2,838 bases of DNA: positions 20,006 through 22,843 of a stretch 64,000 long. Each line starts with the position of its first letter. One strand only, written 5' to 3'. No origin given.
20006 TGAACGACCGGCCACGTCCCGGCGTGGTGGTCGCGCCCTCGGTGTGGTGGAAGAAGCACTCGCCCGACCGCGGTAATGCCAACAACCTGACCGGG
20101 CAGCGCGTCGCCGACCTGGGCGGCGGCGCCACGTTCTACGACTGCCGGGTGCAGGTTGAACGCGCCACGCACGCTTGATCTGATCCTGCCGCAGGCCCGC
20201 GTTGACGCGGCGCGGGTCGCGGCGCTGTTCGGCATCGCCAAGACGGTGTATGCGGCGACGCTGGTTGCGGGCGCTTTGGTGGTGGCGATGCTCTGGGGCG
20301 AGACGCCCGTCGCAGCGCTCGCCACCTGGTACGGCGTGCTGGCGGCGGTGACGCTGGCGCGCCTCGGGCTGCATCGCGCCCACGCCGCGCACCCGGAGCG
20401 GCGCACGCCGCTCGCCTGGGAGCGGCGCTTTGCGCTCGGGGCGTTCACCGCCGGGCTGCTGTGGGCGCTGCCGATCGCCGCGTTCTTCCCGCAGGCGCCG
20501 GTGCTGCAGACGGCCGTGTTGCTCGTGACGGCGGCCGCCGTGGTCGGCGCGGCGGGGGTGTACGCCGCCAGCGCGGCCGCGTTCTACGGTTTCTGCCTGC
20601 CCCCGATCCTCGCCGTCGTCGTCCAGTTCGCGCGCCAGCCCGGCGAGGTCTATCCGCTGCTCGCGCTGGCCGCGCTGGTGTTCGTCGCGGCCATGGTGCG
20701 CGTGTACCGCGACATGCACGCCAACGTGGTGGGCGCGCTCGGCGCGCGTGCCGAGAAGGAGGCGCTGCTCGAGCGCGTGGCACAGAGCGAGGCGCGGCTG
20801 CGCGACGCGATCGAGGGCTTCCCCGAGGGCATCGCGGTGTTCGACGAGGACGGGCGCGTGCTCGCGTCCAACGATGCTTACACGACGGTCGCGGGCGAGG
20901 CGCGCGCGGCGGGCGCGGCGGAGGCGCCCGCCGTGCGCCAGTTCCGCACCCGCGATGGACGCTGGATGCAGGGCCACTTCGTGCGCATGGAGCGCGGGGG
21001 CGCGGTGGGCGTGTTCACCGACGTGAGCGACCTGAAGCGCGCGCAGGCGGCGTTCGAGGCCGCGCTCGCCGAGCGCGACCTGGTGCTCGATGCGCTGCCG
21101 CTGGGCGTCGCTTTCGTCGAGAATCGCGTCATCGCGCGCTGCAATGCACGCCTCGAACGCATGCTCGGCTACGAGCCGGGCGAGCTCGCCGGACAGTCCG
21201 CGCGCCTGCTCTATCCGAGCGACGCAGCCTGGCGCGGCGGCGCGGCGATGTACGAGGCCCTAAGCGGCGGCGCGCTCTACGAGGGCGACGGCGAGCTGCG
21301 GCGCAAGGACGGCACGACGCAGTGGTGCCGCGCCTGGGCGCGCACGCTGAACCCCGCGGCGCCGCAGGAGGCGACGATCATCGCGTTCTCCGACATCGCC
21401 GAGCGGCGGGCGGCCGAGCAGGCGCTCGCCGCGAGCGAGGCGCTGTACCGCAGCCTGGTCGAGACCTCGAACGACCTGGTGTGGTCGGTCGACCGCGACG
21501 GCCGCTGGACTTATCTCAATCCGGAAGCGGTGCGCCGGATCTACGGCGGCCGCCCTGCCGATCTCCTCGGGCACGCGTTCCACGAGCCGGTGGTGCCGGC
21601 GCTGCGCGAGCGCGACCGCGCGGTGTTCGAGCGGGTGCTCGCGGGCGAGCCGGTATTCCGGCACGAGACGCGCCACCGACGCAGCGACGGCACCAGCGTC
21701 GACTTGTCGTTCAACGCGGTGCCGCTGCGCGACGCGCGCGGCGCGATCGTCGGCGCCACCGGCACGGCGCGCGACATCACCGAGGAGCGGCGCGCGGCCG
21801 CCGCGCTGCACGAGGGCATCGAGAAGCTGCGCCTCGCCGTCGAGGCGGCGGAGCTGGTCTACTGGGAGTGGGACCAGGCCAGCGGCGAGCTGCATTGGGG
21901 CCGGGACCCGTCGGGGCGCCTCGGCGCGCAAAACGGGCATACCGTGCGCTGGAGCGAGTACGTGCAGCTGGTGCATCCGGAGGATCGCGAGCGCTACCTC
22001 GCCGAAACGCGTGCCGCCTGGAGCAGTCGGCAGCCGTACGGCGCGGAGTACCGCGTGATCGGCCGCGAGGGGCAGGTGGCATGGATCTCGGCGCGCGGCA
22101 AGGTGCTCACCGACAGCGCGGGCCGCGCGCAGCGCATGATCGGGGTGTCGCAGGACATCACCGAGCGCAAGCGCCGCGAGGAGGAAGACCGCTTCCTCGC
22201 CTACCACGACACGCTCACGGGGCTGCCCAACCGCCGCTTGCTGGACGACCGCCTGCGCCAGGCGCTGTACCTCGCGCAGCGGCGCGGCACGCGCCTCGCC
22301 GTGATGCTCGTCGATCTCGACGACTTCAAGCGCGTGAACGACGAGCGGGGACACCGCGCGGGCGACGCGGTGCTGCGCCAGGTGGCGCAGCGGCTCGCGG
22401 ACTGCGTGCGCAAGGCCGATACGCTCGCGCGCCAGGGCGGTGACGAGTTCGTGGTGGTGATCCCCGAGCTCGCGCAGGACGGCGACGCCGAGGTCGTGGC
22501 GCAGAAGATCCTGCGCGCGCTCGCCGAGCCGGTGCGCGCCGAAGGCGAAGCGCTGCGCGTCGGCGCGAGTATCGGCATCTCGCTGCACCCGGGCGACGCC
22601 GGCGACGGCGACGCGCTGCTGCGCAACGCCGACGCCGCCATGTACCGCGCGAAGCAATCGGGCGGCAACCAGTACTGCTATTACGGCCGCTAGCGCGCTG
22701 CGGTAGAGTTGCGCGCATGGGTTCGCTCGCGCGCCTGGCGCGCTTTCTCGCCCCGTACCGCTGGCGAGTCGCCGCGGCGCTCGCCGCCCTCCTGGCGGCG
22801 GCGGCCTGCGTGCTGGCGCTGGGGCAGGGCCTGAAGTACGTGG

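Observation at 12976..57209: Window-wide pattern: isolated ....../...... boxes 6-10 nt from start codons with no Shine-Dalgarno (predicted leaderless mRNAs)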

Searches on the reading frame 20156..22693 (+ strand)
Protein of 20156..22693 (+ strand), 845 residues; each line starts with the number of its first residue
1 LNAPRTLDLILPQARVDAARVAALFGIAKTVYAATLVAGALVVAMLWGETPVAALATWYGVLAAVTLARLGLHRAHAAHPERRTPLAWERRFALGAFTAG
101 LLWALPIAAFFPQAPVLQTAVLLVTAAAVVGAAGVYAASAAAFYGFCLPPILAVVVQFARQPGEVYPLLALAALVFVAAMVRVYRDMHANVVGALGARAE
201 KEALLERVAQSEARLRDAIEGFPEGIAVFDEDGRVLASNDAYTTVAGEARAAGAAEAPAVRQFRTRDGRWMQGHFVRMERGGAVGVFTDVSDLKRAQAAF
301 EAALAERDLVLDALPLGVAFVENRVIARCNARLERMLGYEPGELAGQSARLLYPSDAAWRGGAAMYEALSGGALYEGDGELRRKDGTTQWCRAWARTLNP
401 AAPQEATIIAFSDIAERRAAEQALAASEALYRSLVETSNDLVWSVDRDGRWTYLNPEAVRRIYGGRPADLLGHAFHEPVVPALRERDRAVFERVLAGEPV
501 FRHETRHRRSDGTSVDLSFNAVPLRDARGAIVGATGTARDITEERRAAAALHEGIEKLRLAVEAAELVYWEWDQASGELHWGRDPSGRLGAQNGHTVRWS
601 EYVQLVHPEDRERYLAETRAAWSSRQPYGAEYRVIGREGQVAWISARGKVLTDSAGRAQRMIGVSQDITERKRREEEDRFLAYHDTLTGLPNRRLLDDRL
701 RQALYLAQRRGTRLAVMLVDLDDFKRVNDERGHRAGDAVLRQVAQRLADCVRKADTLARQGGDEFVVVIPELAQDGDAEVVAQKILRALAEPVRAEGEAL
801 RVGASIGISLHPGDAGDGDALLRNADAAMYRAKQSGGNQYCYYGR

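Call 36: search_protein_families(library=pfam, proteins=[window:20156-22693:+], max_evalue=0.001)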
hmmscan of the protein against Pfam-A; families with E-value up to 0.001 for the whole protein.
window:20156-22693:+ (845 aa): 7 families
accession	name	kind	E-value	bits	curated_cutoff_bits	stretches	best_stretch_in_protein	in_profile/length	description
PF00990.26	GGDEF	-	4.5e-51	173.2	23.8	1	682-839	1-161/161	Diguanylate cyclase, GGDEF domain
PF08448.16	PAS_4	-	2.8e-36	124.5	23.1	3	436-546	2-110/110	PAS fold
PF08447.18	PAS_3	-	1.3e-33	115.6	25.6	3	599-664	23-88/89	PAS fold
PF00989.32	PAS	-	2.1e-28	99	22.6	2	430-541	2-113/113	PAS fold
PF13426.13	PAS_9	-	1.4e-21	77.1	27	2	441-543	3-103/103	PAS domain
PF13188.13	PAS_8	-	1.7e-13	50.3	21.8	0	310-357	6-55/65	PAS domain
PF12860.13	PAS_7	-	2.4e-10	41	27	0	254-297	71-114/115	PAS fold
